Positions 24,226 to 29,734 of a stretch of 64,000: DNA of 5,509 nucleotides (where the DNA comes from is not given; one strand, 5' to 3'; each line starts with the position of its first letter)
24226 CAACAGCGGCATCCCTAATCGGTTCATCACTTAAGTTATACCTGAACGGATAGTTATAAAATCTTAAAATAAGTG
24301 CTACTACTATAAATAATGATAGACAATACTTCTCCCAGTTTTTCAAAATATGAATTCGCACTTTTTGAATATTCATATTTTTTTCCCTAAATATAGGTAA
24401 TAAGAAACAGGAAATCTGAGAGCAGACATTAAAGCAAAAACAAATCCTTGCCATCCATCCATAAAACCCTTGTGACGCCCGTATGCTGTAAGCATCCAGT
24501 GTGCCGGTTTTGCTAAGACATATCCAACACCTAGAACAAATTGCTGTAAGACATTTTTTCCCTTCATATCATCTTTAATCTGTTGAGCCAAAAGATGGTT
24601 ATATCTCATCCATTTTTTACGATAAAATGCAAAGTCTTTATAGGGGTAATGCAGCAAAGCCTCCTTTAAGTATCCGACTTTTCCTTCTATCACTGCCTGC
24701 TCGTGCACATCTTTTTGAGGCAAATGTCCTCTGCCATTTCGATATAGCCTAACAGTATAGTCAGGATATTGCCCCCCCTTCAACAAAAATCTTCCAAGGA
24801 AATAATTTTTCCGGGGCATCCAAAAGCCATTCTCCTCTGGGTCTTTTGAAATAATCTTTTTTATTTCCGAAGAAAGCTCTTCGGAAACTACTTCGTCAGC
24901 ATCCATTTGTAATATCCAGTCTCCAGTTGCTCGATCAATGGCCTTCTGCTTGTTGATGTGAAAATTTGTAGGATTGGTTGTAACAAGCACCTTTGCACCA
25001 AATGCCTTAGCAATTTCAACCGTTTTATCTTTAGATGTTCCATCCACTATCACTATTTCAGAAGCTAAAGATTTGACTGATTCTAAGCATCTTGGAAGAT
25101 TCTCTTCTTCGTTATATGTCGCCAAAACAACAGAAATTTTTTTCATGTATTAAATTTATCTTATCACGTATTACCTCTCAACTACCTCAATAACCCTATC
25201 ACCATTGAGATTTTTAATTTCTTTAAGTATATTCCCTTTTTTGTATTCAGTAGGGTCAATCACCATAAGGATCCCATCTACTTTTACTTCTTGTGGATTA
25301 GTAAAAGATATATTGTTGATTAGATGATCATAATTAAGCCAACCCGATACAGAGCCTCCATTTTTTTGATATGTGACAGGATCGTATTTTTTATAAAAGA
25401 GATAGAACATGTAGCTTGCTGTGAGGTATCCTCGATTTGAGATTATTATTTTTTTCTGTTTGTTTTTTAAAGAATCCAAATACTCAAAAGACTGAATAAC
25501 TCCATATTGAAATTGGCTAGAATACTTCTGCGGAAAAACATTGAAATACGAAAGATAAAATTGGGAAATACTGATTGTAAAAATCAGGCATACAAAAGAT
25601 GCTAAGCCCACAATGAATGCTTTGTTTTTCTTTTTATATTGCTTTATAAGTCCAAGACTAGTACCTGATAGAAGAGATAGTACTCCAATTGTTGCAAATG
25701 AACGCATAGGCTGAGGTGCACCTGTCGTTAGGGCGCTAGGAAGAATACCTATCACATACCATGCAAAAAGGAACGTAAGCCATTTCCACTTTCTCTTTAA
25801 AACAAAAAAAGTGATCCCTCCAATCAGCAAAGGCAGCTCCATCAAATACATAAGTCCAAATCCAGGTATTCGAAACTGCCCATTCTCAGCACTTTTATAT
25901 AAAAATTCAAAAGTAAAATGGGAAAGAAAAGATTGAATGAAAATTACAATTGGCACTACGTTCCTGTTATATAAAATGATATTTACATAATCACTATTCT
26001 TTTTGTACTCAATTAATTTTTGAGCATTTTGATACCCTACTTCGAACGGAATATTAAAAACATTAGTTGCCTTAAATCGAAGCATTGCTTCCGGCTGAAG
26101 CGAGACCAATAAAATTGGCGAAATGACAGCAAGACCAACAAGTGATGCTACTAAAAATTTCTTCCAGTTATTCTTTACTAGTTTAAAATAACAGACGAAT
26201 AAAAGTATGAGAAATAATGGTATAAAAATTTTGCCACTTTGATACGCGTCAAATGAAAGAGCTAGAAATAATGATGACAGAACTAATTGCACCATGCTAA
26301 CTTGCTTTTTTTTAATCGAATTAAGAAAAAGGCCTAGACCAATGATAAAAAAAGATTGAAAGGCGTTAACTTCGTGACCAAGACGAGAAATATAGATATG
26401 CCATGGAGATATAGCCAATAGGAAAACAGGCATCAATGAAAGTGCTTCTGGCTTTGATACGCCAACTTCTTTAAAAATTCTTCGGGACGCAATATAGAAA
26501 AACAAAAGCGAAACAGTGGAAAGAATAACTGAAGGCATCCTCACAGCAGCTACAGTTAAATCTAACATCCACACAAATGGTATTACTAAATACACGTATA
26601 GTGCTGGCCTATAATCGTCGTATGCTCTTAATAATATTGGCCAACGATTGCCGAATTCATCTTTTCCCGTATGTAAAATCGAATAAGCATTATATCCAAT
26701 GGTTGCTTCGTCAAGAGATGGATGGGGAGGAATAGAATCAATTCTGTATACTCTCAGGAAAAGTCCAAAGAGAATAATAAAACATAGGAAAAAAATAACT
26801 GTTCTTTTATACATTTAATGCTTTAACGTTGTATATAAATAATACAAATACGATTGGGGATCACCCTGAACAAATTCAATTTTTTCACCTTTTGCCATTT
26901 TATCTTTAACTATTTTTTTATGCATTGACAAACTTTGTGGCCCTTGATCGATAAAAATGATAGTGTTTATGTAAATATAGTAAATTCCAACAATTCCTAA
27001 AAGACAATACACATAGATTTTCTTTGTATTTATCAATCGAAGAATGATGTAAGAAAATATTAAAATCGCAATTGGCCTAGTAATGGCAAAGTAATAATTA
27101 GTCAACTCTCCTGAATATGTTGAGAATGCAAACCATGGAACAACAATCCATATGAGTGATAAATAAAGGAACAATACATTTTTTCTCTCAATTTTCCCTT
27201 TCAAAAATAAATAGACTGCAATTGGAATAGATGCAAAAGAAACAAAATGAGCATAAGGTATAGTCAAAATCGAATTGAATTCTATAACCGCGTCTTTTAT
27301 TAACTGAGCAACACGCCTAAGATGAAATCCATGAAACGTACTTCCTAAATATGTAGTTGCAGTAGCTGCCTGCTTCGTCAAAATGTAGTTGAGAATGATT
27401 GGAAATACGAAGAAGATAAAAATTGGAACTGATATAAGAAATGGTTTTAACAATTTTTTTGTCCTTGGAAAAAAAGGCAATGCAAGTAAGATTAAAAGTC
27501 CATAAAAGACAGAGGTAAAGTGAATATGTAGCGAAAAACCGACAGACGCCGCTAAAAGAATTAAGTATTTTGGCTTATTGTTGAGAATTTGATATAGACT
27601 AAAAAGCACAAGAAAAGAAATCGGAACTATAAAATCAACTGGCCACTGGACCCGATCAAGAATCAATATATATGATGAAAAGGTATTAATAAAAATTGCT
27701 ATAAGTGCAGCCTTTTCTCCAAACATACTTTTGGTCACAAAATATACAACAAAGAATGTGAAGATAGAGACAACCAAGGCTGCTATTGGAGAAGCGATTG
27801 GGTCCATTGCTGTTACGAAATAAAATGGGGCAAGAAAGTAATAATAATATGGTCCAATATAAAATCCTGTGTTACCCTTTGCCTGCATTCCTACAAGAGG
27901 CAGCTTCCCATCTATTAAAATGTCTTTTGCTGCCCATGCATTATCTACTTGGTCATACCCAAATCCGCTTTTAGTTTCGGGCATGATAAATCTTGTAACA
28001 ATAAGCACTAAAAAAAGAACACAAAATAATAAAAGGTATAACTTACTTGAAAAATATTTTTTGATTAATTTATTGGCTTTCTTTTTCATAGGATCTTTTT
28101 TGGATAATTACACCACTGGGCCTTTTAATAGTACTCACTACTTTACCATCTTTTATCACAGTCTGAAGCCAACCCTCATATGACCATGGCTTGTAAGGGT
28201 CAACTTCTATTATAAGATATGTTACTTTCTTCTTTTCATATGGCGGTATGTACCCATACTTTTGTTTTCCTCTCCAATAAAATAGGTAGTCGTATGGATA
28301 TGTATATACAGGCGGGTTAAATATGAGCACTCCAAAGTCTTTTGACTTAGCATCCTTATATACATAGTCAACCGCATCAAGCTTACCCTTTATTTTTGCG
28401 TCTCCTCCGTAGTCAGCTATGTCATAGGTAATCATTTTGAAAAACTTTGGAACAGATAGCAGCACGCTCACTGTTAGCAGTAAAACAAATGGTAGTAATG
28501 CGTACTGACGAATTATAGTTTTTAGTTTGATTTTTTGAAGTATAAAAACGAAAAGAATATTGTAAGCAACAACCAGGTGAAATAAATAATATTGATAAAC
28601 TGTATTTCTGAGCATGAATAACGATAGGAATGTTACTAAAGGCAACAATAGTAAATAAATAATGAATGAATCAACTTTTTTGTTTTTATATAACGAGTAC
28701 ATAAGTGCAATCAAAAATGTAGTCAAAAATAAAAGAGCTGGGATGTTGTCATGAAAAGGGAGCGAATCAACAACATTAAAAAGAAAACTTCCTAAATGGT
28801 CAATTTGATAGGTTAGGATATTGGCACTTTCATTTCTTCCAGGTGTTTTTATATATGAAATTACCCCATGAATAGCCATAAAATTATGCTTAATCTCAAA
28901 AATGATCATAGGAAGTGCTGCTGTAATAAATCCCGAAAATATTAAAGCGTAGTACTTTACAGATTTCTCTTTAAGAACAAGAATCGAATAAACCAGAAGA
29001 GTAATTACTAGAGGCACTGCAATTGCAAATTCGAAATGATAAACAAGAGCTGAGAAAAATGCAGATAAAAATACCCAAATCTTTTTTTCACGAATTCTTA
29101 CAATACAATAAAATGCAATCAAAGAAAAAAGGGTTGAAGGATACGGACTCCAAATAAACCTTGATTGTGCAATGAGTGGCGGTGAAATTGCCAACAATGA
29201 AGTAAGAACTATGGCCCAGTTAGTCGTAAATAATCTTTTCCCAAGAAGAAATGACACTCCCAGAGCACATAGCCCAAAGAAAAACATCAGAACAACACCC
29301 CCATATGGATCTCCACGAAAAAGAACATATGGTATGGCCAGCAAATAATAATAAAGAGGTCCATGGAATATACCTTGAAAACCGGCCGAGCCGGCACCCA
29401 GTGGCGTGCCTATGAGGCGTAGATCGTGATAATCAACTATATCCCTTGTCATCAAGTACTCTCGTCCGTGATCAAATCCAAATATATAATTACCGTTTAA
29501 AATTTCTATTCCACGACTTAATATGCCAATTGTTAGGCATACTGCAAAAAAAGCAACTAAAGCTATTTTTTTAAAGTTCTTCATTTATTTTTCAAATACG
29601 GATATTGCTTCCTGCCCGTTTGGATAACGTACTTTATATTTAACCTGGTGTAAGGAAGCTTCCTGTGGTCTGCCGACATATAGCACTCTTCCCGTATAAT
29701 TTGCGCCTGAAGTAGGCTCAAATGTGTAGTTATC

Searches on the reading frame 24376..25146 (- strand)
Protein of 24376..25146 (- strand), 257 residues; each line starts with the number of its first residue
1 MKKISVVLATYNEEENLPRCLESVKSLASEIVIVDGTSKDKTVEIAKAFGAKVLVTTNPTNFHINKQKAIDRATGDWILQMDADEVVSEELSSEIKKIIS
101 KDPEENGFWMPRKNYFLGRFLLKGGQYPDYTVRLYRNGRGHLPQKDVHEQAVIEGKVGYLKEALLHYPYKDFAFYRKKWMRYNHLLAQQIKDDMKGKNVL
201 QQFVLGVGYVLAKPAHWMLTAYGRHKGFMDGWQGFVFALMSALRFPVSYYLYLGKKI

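Call 6: search_protein_families(library=pfam, proteins=[window:24376-25146:-], max_evalue=0.01)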
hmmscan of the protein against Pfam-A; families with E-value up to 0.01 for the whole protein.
window:24376-25146:- (257 aa): 3 families
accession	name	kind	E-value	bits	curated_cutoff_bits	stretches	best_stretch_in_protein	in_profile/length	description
PF00535.33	Glycos_transf_2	-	8.6e-24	84.8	23.3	1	5-104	1-108/168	Glycosyl transferase family 2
PF13704.12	Glyco_tranf_2_4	-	5.2e-06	27.3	27.5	1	12-88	2-85/98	Glycosyl transferase family 2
PF13641.12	Glyco_tranf_2_3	-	0.00014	22.4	27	1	4-90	3-102/230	Glycosyltransferase like family 2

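Call 10: search_protein_families(library=ncbifam, proteins=[window:24376-25146:-], max_evalue=0.001)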
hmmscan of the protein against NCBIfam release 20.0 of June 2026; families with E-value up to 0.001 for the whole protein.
window:24376-25146:- (257 aa): 16 families
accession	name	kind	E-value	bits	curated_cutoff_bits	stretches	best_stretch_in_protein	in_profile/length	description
TIGR04283.1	glyco_like_mftF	equivalog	6.4e-16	58.6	182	1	4-107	1-105/221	TIGR04283 family arsenosugar biosynthesis glycosyltransferase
TIGR04195.1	S_glycosyl_SunS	equivalog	4.3e-13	48.9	350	1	4-98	59-154/421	SunS family peptide S-glycosyltransferase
NF007482.0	PRK10073.1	equivalog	2e-09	36.9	423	1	2-99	6-110/334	glycosyltransferase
NF010496.0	PRK13915.1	equivalog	5.9e-09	35.4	262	1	2-62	31-97/307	glucosyl-3-phosphoglycerate synthase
TIGR04182.1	glyco_TIGR04182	equivalog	3.6e-08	33.1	325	1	4-88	2-86/293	S-layer glycoprotein N-glycosyltransferase AglJ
NF041391.1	DPhHxTase_Halo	equivalog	4e-08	32.5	375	1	9-90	2-84/213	dolichyl-phosphate hexose transferase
NF041875.1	EPS_EpsD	equivalog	9.7e-08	31.8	370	1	4-92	1-97/325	exopolysaccharide biosynthesis glycosyltransferase EpsD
NF038302.1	EPS_HpsE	equivalog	2e-07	30.3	300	1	3-103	2-115/307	hormogonium polysaccharide biosynthesis glycosyltransferase HpsE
NF050050.1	ProtGlycPglI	equivalog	1.1e-06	28.3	500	1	1-98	1-108/306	GalNAc(5)-diNAcBac-PP-undecaprenol beta-1,3-glucosyltransferase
NF053739.1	GlytfEpsEBac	equivalog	6.6e-06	25.3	450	1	3-87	2-95/265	glycosyltransferase EpsE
TIGR03937.1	PgaC_IcaA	equivalog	2.1e-05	23.7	422.3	1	2-93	45-144/407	poly-beta-1,6-N-acetyl-D-glucosamine synthase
NF007986.1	PRK10714.1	equivalog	3.1e-05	23.2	529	1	1-88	5-104/316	undecaprenyl-phosphate 4-deoxy-4-formamido-L-arabinose transferase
NF047683.1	TeichurnBiosyTuaG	equivalog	4.7e-05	23.2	400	1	3-90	7-102/252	teichuronic acid biosynthesis protein TuaG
NF045692.1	OglycostaseCruG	equivalog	9.3e-05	21.5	600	1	2-52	41-94/386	2'-O-glycosyltransferase CruG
NF058614.1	PPMAGASynPpgS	equivalog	0.00059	19.3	370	1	6-54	4-52/226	polyprenyl-phospho-N-acetylgalactosaminyl synthase PpgS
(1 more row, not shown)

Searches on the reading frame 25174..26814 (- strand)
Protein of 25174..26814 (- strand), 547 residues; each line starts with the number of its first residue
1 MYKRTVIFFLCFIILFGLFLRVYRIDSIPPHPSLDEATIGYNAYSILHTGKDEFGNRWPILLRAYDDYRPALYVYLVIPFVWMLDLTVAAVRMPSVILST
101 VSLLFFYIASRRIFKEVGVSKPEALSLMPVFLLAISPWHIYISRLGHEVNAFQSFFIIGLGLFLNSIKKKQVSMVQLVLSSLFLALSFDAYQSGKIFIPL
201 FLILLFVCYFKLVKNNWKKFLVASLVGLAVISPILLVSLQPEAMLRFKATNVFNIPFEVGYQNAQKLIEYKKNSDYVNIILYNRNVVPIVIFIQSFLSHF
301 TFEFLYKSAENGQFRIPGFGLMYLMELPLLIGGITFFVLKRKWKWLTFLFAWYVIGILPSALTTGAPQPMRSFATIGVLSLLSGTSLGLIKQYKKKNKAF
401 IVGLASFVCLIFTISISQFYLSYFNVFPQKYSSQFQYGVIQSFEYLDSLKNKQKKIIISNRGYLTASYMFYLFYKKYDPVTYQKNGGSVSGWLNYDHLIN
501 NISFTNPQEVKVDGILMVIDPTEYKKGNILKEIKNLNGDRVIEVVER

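Call 4: search_protein_families(library=pfam, proteins=[window:25174-26814:-], max_evalue=0.01)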
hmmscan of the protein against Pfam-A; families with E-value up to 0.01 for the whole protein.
window:25174-26814:- (547 aa): 0 families

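Call 35: search_protein_families(library=pfam, proteins=[window:25174-26814:-], max_evalue=10)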
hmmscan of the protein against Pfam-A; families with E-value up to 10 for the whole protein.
window:25174-26814:- (547 aa): 2 families
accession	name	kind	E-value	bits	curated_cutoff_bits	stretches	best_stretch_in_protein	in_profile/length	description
PF24798.1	Ig-CFAP74_4th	-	0.13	12.9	28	1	243-318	17-91/95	CFAP74 forth Ig-like domain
PF00746.26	Gram_pos_anchor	-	7.7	7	20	0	369-398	16-40/43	LPXTG cell wall anchor motif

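Call 40: search_solved_structures(query=A2, max_evalue=1)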
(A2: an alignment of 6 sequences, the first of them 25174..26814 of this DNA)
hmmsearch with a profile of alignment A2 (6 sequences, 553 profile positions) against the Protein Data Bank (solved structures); distinct sequences matched with E-value up to 1: 1.
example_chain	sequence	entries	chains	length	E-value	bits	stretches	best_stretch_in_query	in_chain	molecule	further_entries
7mcd_A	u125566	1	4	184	0.27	13.1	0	474-543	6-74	AI-designed TIM-barrel F15C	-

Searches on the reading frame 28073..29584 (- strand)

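Call 4: search_protein_families(library=pfam, proteins=[window:28073-29584:-], max_evalue=0.01)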
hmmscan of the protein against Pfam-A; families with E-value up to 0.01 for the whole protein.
window:28073-29584:- (504 aa): 0 families

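Call 35: search_protein_families(library=pfam, proteins=[window:28073-29584:-], max_evalue=10)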
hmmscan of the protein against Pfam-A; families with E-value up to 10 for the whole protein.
window:28073-29584:- (504 aa): 1 family
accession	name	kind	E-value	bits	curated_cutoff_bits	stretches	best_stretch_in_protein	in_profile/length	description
PF19529.4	DUF6057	-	9.7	5.4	29.8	1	95-232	73-213/569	Family of unknown function (DUF6057)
